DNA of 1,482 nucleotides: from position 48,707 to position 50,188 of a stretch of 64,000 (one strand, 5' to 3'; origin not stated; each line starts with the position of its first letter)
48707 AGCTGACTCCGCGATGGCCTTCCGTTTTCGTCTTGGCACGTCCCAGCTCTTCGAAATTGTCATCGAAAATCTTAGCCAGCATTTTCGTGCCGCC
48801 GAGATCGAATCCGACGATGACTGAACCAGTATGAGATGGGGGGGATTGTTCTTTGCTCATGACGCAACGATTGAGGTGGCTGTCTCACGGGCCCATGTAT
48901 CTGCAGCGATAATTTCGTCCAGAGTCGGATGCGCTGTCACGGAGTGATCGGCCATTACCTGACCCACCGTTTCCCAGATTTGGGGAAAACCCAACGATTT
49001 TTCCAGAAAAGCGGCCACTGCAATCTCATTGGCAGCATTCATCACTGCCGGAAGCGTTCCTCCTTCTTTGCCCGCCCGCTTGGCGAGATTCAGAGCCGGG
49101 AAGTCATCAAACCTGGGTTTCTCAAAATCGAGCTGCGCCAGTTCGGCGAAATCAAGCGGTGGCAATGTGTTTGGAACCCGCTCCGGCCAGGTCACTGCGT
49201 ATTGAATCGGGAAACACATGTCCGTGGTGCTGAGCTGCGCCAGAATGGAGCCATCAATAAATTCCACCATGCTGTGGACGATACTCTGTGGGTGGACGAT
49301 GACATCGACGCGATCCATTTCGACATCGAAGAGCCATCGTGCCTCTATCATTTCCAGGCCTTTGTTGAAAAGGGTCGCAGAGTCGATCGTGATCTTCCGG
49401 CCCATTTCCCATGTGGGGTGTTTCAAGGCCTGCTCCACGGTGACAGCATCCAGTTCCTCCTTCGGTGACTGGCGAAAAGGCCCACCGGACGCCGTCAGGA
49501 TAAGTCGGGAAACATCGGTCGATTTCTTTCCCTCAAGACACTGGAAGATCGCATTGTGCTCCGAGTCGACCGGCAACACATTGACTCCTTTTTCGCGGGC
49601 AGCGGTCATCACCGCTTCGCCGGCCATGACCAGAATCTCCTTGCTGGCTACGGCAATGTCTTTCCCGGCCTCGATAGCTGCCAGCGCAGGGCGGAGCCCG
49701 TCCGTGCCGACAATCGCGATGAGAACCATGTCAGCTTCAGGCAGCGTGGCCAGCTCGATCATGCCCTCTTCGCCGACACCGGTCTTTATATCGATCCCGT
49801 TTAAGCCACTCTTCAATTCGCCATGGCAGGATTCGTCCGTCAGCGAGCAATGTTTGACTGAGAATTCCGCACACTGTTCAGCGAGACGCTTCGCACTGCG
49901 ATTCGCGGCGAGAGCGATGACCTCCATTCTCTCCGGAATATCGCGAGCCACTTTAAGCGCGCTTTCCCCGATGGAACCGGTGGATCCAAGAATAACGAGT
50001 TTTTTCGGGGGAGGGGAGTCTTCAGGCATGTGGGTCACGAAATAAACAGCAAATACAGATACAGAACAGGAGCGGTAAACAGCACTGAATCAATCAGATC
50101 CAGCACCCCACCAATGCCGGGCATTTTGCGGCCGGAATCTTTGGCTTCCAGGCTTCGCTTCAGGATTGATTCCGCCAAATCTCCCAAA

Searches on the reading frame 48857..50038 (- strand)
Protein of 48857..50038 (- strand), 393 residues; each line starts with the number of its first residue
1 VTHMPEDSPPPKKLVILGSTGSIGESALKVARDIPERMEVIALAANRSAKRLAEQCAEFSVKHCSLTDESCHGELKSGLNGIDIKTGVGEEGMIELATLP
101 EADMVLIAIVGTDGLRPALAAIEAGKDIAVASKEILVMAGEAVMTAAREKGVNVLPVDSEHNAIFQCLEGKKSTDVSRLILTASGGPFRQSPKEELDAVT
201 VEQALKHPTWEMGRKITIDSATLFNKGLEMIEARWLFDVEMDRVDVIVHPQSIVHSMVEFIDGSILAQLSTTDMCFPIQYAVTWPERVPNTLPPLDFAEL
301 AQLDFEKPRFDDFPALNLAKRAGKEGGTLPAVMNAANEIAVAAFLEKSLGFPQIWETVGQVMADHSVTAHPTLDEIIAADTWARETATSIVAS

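Call 25: search_protein_families(library=pfam, proteins=[window:48857-50038:-], max_evalue=0.00001)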
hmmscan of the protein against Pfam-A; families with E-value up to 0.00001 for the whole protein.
window:48857-50038:- (393 aa): 3 families
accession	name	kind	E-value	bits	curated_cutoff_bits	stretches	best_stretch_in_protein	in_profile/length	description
PF08436.17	DXP_redisom_C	-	1.2e-41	141.2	26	1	154-237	1-84/84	1-deoxy-D-xylulose 5-phosphate reductoisomerase C-terminal domain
PF13288.12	DXPR_C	-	1.9e-40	138.2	27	1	269-385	1-114/115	DXP reductoisomerase C-terminal domain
PF02670.22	DXP_reductoisom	-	3.3e-39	135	21.7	1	14-140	1-129/129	1-deoxy-D-xylulose 5-phosphate reductoisomerase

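Call 26: find_homologous_proteins(query=window:48857-50038:-, max_evalue=1e-60)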
Query window:48857-50038:- (393 aa): 8000 proteins with E <= 1e-60 among 8000 candidates; the best 120 are listed.
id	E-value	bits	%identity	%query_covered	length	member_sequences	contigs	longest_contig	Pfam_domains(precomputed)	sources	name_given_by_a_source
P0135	1.3e-253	858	100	99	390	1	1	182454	PF08436.18,PF02670.23,PF13288.13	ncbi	-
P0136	4.5e-222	754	90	98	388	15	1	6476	PF08436.18,PF02670.23,PF13288.13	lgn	-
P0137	2.0e-207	706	84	98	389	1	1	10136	PF08436.18,PF02670.23,PF13288.13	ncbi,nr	ncbi:MAG: 1-deoxy-D-xylulose-5-phosphate reductoisomerase [Verrucomicrobiales bacterium]|nr:1-deoxy-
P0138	5.3e-202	688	81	97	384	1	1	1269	PF08436.18,PF02670.23,PF13288.13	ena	-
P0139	6.9e-190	649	79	97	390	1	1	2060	PF08436.18,PF02670.23,PF13288.13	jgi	-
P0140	7.8e-190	648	78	98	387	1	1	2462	PF08436.18,PF02670.23,PF13288.13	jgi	-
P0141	3.5e-189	646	77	98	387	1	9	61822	PF08436.18,PF02670.23,PF13288.13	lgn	-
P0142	4.0e-189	646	78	98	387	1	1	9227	PF08436.18,PF02670.23,PF13288.13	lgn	-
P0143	1.6e-188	644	78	98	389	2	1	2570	PF08436.18,PF02670.23,PF13288.13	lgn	-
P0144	2.4e-188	643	77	98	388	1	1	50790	PF08436.18,PF02670.23,PF13288.13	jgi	jgi:1-deoxy-D-xylulose-5-phosphate reductoisomerase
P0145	2.9e-188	643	77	98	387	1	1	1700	PF08436.18,PF02670.23,PF13288.13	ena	-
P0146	4.5e-188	643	77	98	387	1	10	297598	PF08436.18,PF02670.23,PF13288.13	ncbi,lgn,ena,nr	ncbi:MAG: 1-deoxy-D-xylulose-5-phosphate reductoisomerase [Verrucomicrobiales bacterium]|nr:1-deoxy-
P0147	1.1e-187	641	75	99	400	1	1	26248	PF08436.18,PF02670.23,PF13288.13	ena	-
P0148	3.8e-187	640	76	98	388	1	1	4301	PF08436.18,PF02670.23,PF13288.13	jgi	-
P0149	7.6e-187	639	77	98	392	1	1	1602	PF08436.18,PF02670.23,PF13288.13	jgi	jgi:1-deoxy-D-xylulose-5-phosphate reductoisomerase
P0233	8.1e-181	619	84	90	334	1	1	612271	PF08436.18,PF02670.23,PF13288.13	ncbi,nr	ncbi:UNVERIFIED_CONTAM: hypothetical protein GTU68_017138 [Idotea baltica]|nr:hypothetical protein [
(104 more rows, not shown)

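Call 27: find_encoding_contigs(protein=P0233, flank=10000, max_places=3)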
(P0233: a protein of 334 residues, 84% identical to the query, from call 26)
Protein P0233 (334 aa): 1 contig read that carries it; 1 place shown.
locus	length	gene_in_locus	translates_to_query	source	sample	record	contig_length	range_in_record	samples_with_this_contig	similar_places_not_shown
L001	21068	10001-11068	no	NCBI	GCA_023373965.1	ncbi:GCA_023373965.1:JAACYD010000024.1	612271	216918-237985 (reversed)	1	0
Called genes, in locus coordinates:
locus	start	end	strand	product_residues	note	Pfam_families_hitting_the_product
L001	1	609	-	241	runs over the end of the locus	PF01557:FAA_hydrolase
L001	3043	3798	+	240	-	PF00106:adh_short, PF08659:KR, PF13561:adh_short_C2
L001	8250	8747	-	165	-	PF02469:Fasciclin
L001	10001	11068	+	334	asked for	PF02670:DXP_reductoisom, PF08436:DXP_redisom_C, PF13288:DXPR_C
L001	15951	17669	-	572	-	PF01019:G_glu_transpept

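Call 28: find_encoding_contigs(protein=P0136, flank=10000, max_places=3)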
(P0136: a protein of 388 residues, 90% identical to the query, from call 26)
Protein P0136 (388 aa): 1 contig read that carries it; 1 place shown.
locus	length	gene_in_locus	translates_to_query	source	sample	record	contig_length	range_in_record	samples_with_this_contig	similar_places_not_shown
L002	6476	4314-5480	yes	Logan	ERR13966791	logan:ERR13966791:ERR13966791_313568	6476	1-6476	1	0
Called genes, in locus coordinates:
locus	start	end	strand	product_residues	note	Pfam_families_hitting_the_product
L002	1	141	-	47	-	?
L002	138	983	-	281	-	-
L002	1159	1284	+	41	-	-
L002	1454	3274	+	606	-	PF13439:Glyco_transf_4, PF00534:Glycos_transf_1, PF13692:Glyco_trans_1_4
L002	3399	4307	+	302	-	PF01148:CTP_transf_1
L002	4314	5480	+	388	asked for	PF02670:DXP_reductoisom, PF08436:DXP_redisom_C, PF13288:DXPR_C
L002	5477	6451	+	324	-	PF00480:ROK, PF01869:BcrAD_BadFG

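Call 29: find_encoding_contigs(protein=P0137, flank=10000, max_places=3)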
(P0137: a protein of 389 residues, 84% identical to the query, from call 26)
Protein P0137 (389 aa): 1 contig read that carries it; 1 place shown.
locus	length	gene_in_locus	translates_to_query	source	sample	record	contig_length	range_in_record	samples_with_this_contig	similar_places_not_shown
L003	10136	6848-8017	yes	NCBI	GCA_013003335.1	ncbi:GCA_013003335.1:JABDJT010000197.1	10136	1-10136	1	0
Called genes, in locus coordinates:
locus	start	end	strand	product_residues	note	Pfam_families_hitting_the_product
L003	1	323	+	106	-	?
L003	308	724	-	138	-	PF04134:DCC1-like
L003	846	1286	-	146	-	-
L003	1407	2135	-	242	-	PF07021:MetW (weak), PF13489:Methyltransf_23, PF08241:Methyltransf_11, PF13649:Methyltransf_25, PF13847:Methyltransf_31, PF08242:Methyltransf_12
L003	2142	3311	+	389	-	-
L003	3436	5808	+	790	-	PF00578:AhpC-TSA, PF08534:Redoxin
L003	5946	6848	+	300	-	PF01148:CTP_transf_1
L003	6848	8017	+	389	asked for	PF02670:DXP_reductoisom, PF08436:DXP_redisom_C, PF13288:DXPR_C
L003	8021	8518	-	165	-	PF00581:Rhodanese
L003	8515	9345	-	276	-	PF04116:FA_hydroxylase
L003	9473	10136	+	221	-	PF00480:ROK, PF01869:BcrAD_BadFG (weak)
